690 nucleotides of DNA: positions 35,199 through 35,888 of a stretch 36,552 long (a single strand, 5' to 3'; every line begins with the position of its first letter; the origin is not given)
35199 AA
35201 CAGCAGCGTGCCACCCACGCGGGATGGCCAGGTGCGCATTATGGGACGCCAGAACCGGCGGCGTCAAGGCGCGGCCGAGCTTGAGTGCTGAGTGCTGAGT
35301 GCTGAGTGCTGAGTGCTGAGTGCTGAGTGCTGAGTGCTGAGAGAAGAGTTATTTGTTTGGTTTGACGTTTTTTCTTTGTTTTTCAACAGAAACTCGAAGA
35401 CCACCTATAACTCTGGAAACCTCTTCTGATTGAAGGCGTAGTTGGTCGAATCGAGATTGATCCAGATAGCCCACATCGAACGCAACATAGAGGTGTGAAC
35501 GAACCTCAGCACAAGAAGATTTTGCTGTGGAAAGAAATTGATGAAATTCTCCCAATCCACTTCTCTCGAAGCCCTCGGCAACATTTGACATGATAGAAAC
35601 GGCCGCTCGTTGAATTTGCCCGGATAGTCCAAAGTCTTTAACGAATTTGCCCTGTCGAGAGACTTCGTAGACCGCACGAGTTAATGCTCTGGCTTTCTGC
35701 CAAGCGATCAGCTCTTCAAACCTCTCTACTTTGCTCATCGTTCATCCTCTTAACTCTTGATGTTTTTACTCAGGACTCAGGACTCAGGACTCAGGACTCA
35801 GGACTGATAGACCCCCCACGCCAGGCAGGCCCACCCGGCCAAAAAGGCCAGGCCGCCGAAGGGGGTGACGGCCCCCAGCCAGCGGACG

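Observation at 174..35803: Family of heptanucleotide tandem repeats (STRR-like) at nine gene junctions, frequently as inverted arrays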

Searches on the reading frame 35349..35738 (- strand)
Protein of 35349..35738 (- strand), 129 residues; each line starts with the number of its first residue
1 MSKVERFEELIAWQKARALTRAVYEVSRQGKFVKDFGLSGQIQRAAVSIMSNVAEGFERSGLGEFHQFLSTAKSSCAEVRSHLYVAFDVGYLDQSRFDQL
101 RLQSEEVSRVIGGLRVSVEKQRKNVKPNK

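Call 10: search_protein_families(library=pfam, proteins=[window:35349-35738:-])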
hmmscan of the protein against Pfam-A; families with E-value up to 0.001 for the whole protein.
window:35349-35738:- (129 aa): 1 family
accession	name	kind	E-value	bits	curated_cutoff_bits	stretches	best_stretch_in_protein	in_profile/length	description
PF05635.17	23S_rRNA_IVP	-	7e-34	116.7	33.8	1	8-112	1-105/106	23S rRNA-intervening sequence protein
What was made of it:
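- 35349..35738 (-): PF05635 / TIGR02436 'four helix bundle' gene (23S rRNA intervening-sequence protein, S23p), 129 aa, compositionally foreign. It is the cargo between the two arrays. Pfam 7e-34 (call 10).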

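Call 16: find_encoding_contigs(protein=window:35349-35738:-, flank=10000, max_places=6)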
Protein window:35349-35738:- (129 aa): no gene with exactly this product is on record in the collection.

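Call 61: find_related_loci(query=A1, collection=viral_contigs, flank=1500)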
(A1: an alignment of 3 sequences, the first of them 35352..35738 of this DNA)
Query A1 (129 aa) in viral_contigs; peptide patterns used: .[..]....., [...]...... (x = any residue, [..] = any of these).
166 stretches matched a pattern; 1 encode a relative of the query (tblastn E <= 1e-3); 1 distinct loci.
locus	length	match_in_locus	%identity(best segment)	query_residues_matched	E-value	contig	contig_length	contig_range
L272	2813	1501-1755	35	1-85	6e-13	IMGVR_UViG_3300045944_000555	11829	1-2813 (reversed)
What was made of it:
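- Tried and rejected: One distant hit without arrays (call 61).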

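Call 62: find_homologous_proteins(query=window:35352-35738:-, max_evalue=1e-20)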
Query window:35352-35738:- (129 aa): 6424 proteins with E <= 1e-20 among 6702 candidates; the best 120 are listed.
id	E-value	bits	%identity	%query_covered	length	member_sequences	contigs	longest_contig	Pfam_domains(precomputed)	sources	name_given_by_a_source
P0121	9.2e-76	269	100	100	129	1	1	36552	PF05635.18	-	-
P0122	2.6e-60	220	79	100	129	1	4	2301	PF05635.18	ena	-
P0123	7.1e-59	215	81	95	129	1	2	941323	PF05635.18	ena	-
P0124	8.0e-59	215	82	94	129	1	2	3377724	PF05635.18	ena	-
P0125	1.1e-58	214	82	94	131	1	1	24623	PF05635.18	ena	-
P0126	1.2e-58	214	82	94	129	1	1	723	PF05635.18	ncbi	-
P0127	1.2e-58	214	82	94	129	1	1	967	PF05635.18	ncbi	-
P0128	1.3e-58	214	82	94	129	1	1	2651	PF05635.18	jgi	-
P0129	3.2e-58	213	78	95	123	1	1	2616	PF22296.3,PF05635.18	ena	-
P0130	6.8e-58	212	78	95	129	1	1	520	PF05635.18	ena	-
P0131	9.9e-58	211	78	99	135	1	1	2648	PF05635.18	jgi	jgi:four helix bundle protein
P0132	1.1e-57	211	77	98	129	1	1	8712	PF05635.18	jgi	-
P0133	1.3e-57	211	76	98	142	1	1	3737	PF22296.3,PF05635.18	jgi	jgi:four helix bundle protein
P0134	1.9e-57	210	80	95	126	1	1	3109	PF22296.3,PF05635.18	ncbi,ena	-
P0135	2.2e-57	210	80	94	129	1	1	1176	PF05635.18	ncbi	-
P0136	2.3e-57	210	77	95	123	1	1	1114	PF22296.3,PF05635.18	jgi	-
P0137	2.9e-57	210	79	96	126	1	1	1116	PF22296.3,PF05635.18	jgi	jgi:four helix bundle protein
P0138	3.0e-57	210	76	100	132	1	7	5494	PF22296.3,PF05635.18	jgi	jgi:four helix bundle protein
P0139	4.1e-57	209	78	95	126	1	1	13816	PF22296.3,PF05635.18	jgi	jgi:four helix bundle protein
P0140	4.1e-57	209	79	95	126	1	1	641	PF22296.3,PF05635.18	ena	-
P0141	4.2e-57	209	79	95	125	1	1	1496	PF22296.3,PF05635.18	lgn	-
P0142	4.2e-57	209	78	96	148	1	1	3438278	PF05635.18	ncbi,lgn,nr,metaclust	ncbi:four helix bundle protein [Chthonomonas calidirosea]|nr:four helix bundle protein [Chthonomonas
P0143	4.8e-57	209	77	96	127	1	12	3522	PF05635.18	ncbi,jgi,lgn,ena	-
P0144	4.8e-57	209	79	95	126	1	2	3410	PF22296.3,PF05635.18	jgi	jgi:four helix bundle protein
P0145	5.2e-57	209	80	94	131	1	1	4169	PF05635.18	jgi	jgi:four helix bundle protein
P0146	5.4e-57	209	79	95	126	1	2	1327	PF22296.3,PF05635.18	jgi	jgi:four helix bundle protein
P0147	5.9e-57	209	77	96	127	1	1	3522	PF05635.18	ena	-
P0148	6.3e-57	209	77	96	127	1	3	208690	PF05635.18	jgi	-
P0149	7.2e-57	208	79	95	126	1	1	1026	PF22296.3,PF05635.18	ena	-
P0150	7.3e-57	208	78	95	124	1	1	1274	PF05635.18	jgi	jgi:four helix bundle protein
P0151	7.7e-57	208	77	96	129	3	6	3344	PF22296.3,PF05635.18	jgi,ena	-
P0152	8.7e-57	208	75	97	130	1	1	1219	PF05635.18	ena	-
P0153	9.2e-57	208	80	95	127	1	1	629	PF05635.18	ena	-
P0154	9.4e-57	208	78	96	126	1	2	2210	PF22296.3,PF05635.18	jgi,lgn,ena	-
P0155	9.7e-57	208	76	95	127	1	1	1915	PF22296.3,PF05635.18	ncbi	-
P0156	9.8e-57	208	79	95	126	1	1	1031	PF22296.3,PF05635.18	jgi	-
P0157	9.9e-57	208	80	95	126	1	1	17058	PF22296.3,PF05635.18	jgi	jgi:four helix bundle protein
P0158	1.0e-56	208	79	94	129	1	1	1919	PF05635.18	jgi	-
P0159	1.2e-56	208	78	95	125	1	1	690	PF22296.3,PF05635.18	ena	-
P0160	1.3e-56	208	78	95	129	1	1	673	PF22296.3,PF05635.18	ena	-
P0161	1.4e-56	208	80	94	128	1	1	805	PF05635.18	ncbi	-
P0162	1.4e-56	207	77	96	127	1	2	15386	PF05635.18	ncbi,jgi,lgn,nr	ncbi:MAG: S23 ribosomal protein [Actinobacteria bacterium 66_15]|nr:MAG: S23 ribosomal protein [Acti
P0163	1.5e-56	207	76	98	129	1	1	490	PF05635.18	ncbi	-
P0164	1.5e-56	207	78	95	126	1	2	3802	PF22296.3,PF05635.18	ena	-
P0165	1.6e-56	207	76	96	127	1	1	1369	PF05635.18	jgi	-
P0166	2.1e-56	207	78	95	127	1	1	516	PF05635.18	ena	-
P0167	2.2e-56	207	76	98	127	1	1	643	PF05635.18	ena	-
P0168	2.4e-56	207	77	96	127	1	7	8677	PF05635.18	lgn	-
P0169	2.5e-56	207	75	96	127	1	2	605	PF05635.18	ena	-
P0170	2.5e-56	207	75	96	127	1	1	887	PF05635.18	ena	-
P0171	2.7e-56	207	76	96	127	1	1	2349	PF05635.18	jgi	-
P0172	2.8e-56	207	79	94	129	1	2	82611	PF05635.18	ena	-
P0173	2.9e-56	206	79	94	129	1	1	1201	PF05635.18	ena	-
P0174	2.9e-56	206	75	97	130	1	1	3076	PF05635.18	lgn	-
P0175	3.0e-56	206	76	96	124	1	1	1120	PF05635.18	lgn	-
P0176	3.2e-56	206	74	99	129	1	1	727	PF05635.18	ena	-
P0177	3.3e-56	206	77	96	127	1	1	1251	PF05635.18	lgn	-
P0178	3.4e-56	206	74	100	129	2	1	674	PF22296.3,PF05635.18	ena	-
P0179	3.5e-56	206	79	93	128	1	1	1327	PF22296.3,PF05635.18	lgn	-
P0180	3.6e-56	206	76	95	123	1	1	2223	PF22296.3,PF05635.18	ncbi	-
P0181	3.9e-56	206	80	95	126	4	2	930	PF05635.18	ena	-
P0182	4.0e-56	206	76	96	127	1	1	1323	PF05635.18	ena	-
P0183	4.0e-56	206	75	96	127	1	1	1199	PF05635.18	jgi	jgi:four helix bundle protein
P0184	4.0e-56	206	77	95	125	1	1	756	PF22296.3,PF05635.18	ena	-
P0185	4.3e-56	206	78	95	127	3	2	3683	PF05635.18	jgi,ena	jgi:four helix bundle protein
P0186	4.3e-56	206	79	94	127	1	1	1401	PF05635.18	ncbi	-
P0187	6.0e-56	205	78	94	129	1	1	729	PF05635.18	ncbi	-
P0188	6.3e-56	205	73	98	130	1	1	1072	PF22296.3,PF05635.18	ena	-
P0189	6.9e-56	205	78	95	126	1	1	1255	PF22296.3,PF05635.18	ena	-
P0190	7.4e-56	205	75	95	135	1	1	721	PF22296.3,PF05635.18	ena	-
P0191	8.5e-56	205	75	95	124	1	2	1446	PF22296.3,PF05635.18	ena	-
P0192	9.1e-56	205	77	96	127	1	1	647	PF22296.3,PF05635.18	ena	-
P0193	9.9e-56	205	76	96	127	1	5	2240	PF05635.18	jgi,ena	jgi:four helix bundle protein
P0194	1.0e-55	205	74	97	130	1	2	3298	PF05635.18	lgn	-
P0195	1.0e-55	205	76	96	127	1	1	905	PF05635.18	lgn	-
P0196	1.1e-55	205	76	95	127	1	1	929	PF05635.18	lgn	-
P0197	1.2e-55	204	76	96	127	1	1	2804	PF22296.3,PF05635.18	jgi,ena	-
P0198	1.2e-55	204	75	96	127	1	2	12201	PF22296.3,PF05635.18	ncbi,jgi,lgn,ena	jgi:four helix bundle protein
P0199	1.3e-55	204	77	95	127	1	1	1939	PF05635.18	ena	-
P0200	1.3e-55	204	75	96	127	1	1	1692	PF05635.18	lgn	-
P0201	1.3e-55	204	76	96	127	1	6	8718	PF05635.18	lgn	-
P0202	1.4e-55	204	76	96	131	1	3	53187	PF05635.18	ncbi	-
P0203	1.4e-55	204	77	95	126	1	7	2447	PF05635.18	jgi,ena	-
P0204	1.4e-55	204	78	94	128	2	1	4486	PF22296.3,PF05635.18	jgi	-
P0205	1.6e-55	204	75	98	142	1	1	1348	PF22296.3,PF05635.18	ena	-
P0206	1.8e-55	204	76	96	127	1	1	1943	PF05635.18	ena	-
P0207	1.9e-55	204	75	95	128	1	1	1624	PF22296.3,PF05635.18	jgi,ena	-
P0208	1.9e-55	204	76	96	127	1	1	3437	PF05635.18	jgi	jgi:four helix bundle protein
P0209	2.0e-55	204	75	96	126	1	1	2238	PF05635.18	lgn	-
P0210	2.0e-55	204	77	93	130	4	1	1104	PF05635.18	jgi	jgi:four helix bundle protein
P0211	2.1e-55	204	77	95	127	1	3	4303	PF05635.18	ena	-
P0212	2.3e-55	204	76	95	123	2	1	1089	PF22296.3,PF05635.18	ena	-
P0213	2.6e-55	203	76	96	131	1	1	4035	PF05635.18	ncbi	-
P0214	2.6e-55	203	74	95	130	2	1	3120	PF22296.3,PF05635.18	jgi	-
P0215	2.6e-55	203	74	96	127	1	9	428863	PF05635.18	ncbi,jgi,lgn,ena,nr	ncbi:MAG TPA: four helix bundle protein [Candidatus Hydrogenedentes bacterium]|nr:four helix bundle 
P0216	2.8e-55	203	75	96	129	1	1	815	PF05635.18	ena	-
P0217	2.9e-55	203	74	96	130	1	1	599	PF05635.18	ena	-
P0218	3.2e-55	203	75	96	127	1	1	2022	PF05635.18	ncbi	-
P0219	3.3e-55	203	77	95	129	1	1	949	PF05635.18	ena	-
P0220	3.4e-55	203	76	95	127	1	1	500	PF05635.18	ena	-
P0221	3.4e-55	203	75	96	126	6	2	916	PF05635.18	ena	-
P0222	3.5e-55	203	77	95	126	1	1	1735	PF05635.18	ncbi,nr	ncbi:MAG TPA: four helix bundle protein [Anaerolineae bacterium]|nr:four helix bundle protein [Anaer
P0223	3.5e-55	203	76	95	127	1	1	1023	PF05635.18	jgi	-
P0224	3.6e-55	203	74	96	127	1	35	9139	PF05635.18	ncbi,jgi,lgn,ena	jgi:four helix bundle protein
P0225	3.8e-55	203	76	96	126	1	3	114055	PF05635.18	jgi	jgi:four helix bundle protein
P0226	4.1e-55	203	73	96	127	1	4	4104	PF22296.3,PF05635.18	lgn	-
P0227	4.1e-55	203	76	95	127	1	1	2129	PF05635.18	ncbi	-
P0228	4.3e-55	203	76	96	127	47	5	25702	PF05635.18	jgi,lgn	jgi:four helix bundle protein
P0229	4.5e-55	203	73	96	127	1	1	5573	PF05635.18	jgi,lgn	jgi:four helix bundle protein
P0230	4.6e-55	203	77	94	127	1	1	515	PF05635.18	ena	-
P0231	4.9e-55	203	77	94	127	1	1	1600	PF05635.18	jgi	-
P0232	5.2e-55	202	76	95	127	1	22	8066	PF22296.3,PF05635.18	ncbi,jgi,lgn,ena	jgi:four helix bundle protein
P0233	5.5e-55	202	74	96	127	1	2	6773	PF05635.18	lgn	-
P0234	5.5e-55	202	76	95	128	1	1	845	PF05635.18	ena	-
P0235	5.5e-55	202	73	96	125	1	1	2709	PF22296.3,PF05635.18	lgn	-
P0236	5.6e-55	202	76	96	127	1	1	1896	PF22296.3,PF05635.18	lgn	-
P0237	5.8e-55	202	76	95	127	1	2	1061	PF05635.18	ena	-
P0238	6.0e-55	202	76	95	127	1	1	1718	PF05635.18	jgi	-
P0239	6.1e-55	202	75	97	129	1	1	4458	PF05635.18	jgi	-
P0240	6.6e-55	202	74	96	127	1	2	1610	PF05635.18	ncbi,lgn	-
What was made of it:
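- Protein-first sample: the 120 best homologues listed (of 6424 at E <= 1e-20) are 73-82% identical, and named sources include Chthonomonas, an Actinobacteria MAG, Hydrogenedentes and Anaerolineae (call 62). The window is a single metagenome contig (call 62, row P0121).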

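Call 63: find_encoding_contigs(protein=P0124, flank=10000, max_places=4)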
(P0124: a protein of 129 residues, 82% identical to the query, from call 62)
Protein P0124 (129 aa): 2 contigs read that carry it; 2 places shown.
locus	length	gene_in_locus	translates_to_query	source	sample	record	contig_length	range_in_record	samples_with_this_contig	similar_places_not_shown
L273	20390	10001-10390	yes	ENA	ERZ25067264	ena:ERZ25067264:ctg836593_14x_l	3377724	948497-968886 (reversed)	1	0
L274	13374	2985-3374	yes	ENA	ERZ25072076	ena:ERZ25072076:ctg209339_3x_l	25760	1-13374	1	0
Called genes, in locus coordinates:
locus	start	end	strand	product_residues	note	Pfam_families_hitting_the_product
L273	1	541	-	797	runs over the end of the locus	PF02706:Wzz (weak), PF01656:CbiA (weak), PF13614:AAA_31 (weak)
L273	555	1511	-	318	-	PF02563:Poly_export, PF10531:SLBB, PF22461:SLBB_2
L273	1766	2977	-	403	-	PF13487:HD_5, PF01966:HD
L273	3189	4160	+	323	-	PF01370:Epimerase, PF04321:RmlD_sub_bind, PF16363:GDP_Man_Dehyd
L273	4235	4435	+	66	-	-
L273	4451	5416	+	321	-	PF01073:3Beta_HSD, PF01370:Epimerase, PF04321:RmlD_sub_bind, PF16363:GDP_Man_Dehyd, PF02719:Polysacc_synt_2 (weak), PF07993:NAD_binding_4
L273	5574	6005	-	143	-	PF13401:AAA_22 (weak)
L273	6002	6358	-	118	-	PF13191:AAA_16 (weak), PF13401:AAA_22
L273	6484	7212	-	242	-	PF13646:HEAT_2 (faint)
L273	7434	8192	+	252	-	PF04055:Radical_SAM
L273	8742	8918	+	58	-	-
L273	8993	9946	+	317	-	-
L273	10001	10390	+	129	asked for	PF05635:23S_rRNA_IVP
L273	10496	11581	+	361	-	PF14907:NTP_transf_5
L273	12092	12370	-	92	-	-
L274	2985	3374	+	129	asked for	PF05635:23S_rRNA_IVP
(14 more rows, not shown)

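Call 64: find_encoding_contigs(protein=P0142, flank=10000, max_places=4)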
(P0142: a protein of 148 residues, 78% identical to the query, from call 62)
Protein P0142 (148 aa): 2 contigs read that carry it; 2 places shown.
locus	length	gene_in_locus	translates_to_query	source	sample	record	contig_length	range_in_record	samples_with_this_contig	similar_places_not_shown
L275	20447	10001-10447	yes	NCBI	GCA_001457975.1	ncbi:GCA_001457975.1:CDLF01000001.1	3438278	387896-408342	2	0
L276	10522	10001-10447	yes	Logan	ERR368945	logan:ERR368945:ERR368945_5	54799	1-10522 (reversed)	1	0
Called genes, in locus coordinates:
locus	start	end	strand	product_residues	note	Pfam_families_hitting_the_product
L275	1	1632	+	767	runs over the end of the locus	PF00664:ABC_membrane, PF00005:ABC_tran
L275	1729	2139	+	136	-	PF01521:Fe-S_biosyn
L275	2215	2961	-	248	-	-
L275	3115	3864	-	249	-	PF22935:RM44_endonuclase (weak), PF14622:Ribonucleas_3_3, PF00636:Ribonuclease_3, PF00035:dsrm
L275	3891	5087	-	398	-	PF00155:Aminotran_1_2, PF01041:DegT_DnrJ_EryC1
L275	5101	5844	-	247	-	PF12773:DZR, PF13240:Zn_Ribbon_1 (weak), PF13248:Zn_ribbon_3 (faint)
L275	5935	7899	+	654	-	PF12969:DUF3857, PF01841:Transglut_core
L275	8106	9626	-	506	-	PF03629:SASA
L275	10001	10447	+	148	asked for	PF05635:23S_rRNA_IVP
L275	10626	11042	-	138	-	-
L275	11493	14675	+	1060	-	PF00176:SNF2-rel_dom, PF04851:ResIII, PF00270:DEAD, PF00271:Helicase_C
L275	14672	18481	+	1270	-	-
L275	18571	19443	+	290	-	-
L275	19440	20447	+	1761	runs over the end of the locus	PF00270:DEAD, PF00271:Helicase_C, PF18741:MTES_1575 (faint), PF09369:MZB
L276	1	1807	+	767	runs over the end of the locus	PF00664:ABC_membrane, PF00005:ABC_tran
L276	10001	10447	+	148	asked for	PF05635:23S_rRNA_IVP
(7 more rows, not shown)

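Call 65: find_encoding_contigs(protein=P0224, flank=5000, max_places=10)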
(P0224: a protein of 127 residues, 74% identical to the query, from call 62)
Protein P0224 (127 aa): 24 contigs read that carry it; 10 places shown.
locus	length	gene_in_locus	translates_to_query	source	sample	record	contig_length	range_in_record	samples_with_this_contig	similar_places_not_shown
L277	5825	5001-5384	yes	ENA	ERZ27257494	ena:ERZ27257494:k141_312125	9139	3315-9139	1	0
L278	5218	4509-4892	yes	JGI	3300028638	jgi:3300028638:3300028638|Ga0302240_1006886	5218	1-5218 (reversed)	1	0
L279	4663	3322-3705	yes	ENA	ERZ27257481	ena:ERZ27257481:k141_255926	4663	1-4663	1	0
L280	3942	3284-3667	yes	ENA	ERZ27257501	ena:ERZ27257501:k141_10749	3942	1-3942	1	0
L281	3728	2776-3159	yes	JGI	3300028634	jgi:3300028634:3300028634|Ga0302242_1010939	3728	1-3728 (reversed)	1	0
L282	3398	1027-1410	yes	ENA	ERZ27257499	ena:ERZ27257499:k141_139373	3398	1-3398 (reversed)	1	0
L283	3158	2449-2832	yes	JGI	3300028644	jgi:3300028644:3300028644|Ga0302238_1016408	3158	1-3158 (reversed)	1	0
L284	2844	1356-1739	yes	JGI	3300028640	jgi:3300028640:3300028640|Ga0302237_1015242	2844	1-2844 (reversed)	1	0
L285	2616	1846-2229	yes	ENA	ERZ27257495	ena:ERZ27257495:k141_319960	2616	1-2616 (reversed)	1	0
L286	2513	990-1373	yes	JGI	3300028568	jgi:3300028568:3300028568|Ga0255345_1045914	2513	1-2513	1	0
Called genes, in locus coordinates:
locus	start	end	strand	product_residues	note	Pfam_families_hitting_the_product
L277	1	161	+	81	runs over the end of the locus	-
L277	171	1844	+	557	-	PF04326:SLFN_AlbA_2, PF13749:HATPase_c_4, PF12802:MarR_2 (faint), PF01978:TrmB (faint), PF13412:HTH_24 (faint), PF22168:DIP2311-like_C (faint)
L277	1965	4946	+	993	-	PF01555:N6_N4_Mtase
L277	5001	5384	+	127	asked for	PF05635:23S_rRNA_IVP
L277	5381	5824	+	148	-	?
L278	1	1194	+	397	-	?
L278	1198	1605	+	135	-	PF05635:23S_rRNA_IVP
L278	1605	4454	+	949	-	PF01555:N6_N4_Mtase (weak)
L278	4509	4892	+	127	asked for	PF05635:23S_rRNA_IVP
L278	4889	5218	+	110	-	?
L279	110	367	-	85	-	-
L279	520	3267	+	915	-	PF01555:N6_N4_Mtase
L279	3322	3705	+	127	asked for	PF05635:23S_rRNA_IVP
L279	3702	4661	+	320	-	?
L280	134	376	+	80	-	-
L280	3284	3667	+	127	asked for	PF05635:23S_rRNA_IVP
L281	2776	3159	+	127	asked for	PF05635:23S_rRNA_IVP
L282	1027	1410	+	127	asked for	PF05635:23S_rRNA_IVP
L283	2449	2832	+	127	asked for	PF05635:23S_rRNA_IVP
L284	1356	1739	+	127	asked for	PF05635:23S_rRNA_IVP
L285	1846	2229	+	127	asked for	PF05635:23S_rRNA_IVP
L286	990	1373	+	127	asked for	PF05635:23S_rRNA_IVP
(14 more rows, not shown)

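Call 69: find_encoding_contigs(protein=P0215, flank=10000, max_places=6)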
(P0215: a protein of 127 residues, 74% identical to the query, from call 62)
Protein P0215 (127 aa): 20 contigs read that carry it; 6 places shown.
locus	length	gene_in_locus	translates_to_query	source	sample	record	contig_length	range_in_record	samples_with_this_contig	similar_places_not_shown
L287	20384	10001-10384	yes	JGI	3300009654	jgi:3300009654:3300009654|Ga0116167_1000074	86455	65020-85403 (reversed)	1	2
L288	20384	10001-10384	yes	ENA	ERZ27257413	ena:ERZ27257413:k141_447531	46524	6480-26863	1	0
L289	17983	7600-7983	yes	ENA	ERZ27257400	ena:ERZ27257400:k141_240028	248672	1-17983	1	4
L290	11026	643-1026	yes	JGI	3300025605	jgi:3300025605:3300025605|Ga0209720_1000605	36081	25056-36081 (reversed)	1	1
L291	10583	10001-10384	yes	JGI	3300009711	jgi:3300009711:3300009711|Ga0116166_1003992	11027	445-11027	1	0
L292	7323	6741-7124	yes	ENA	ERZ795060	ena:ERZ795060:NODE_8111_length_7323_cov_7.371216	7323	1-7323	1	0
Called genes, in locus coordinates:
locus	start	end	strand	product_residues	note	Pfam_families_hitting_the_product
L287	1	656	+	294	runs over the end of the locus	-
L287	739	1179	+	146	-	-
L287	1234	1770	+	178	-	-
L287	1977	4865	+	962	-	PF01555:N6_N4_Mtase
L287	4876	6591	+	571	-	PF02463:SMC_N (faint), PF13175:AAA_15, PF13476:AAA_23, PF13304:AAA_21, PF13175:AAA_15 (weak)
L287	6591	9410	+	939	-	PF04851:ResIII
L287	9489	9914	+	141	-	-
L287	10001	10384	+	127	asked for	PF05635:23S_rRNA_IVP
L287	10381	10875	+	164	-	PF04342:DMT_6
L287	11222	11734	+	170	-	PF01416:PseudoU_synth_1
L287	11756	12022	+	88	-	-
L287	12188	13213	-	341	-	PF01078:Mg_chelatase (faint), PF05496:RuvB_N, PF13191:AAA_16 (faint), PF00004:AAA, PF07728:AAA_5 (weak), PF17864:AAA_lid_4, PF05491:WHD_RuvB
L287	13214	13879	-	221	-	PF01330:RuvA_N, PF00633:HHH (faint), PF14520:HHH_5, PF07499:RuvA_C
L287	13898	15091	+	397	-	PF07894:SACK1 (faint), PF13091:PLDc_2, PF00614:PLDc (faint), PF13091:PLDc_2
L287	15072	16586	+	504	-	PF00884:Sulfatase, PF01663:Phosphodiest (weak), PF16347:SGSH_C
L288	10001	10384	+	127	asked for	PF05635:23S_rRNA_IVP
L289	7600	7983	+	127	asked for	PF05635:23S_rRNA_IVP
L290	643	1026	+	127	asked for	PF05635:23S_rRNA_IVP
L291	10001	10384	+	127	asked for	PF05635:23S_rRNA_IVP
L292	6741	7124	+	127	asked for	PF05635:23S_rRNA_IVP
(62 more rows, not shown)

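Call 70: find_encoding_contigs(protein=P0162, flank=10000, max_places=4)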
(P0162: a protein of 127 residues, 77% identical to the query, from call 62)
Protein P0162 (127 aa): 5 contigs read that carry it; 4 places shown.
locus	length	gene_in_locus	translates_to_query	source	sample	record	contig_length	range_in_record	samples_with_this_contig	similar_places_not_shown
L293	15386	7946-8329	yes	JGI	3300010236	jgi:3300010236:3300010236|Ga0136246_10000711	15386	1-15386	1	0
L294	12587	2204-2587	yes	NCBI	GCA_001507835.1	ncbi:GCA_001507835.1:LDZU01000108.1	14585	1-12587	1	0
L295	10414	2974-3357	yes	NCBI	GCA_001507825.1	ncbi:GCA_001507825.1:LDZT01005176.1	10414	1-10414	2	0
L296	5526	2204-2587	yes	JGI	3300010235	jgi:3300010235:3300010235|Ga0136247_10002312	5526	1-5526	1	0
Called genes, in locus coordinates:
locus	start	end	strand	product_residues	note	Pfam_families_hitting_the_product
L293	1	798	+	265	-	?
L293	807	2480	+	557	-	PF04326:SLFN_AlbA_2, PF13749:HATPase_c_4, PF06224:AlkZ-like, PF12802:MarR_2 (faint), PF13412:HTH_24 (faint), PF22168:DIP2311-like_C (faint)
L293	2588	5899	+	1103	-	PF01555:N6_N4_Mtase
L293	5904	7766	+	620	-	PF02463:SMC_N (weak), PF11398:DUF2813 (faint), PF13175:AAA_15, PF13476:AAA_23 (weak), PF13555:AAA_29 (weak), PF13304:AAA_21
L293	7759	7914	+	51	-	-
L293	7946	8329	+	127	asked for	PF05635:23S_rRNA_IVP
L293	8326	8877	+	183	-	-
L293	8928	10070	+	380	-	-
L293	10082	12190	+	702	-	PF01935:DUF87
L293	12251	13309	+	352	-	PF01555:N6_N4_Mtase (weak)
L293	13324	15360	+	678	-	PF08665:PglZ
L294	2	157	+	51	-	?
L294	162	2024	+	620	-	PF02463:SMC_N (weak), PF11398:DUF2813 (faint), PF13175:AAA_15, PF13476:AAA_23 (weak), PF13555:AAA_29 (weak), PF13304:AAA_21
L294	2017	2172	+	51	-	-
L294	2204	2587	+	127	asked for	PF05635:23S_rRNA_IVP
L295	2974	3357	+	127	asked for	PF05635:23S_rRNA_IVP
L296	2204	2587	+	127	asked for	PF05635:23S_rRNA_IVP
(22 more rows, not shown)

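Call 71: find_encoding_contigs(protein=P0123, flank=10000, max_places=4)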
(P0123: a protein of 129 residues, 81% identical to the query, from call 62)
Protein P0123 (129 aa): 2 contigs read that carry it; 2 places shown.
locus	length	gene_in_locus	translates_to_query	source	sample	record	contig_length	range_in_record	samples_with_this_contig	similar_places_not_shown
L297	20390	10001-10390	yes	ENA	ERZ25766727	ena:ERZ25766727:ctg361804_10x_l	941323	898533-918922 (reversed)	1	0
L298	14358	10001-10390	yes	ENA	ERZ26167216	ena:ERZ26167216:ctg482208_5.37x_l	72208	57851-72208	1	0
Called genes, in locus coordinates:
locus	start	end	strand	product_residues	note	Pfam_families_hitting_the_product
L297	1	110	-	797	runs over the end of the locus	PF02706:Wzz (weak), PF01656:CbiA (weak), PF13614:AAA_31 (weak)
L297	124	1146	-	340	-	PF02563:Poly_export, PF10531:SLBB, PF22461:SLBB_2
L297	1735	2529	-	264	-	PF13487:HD_5, PF01966:HD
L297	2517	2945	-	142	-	-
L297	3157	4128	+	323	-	PF01370:Epimerase, PF04321:RmlD_sub_bind, PF16363:GDP_Man_Dehyd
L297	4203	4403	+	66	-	-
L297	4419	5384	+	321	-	PF01073:3Beta_HSD, PF01370:Epimerase, PF04321:RmlD_sub_bind, PF16363:GDP_Man_Dehyd, PF02719:Polysacc_synt_2 (weak), PF07993:NAD_binding_4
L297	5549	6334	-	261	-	PF05621:TniB, PF13191:AAA_16, PF01637:ATPase_2 (weak), PF13401:AAA_22, PF13245:AAA_19 (weak)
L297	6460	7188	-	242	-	PF13646:HEAT_2 (faint)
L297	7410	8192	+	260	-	PF04055:Radical_SAM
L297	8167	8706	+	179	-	-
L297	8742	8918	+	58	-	-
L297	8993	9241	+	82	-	-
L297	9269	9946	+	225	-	PF27840:ScmC (faint)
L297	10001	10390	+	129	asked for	PF05635:23S_rRNA_IVP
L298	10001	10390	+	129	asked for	PF05635:23S_rRNA_IVP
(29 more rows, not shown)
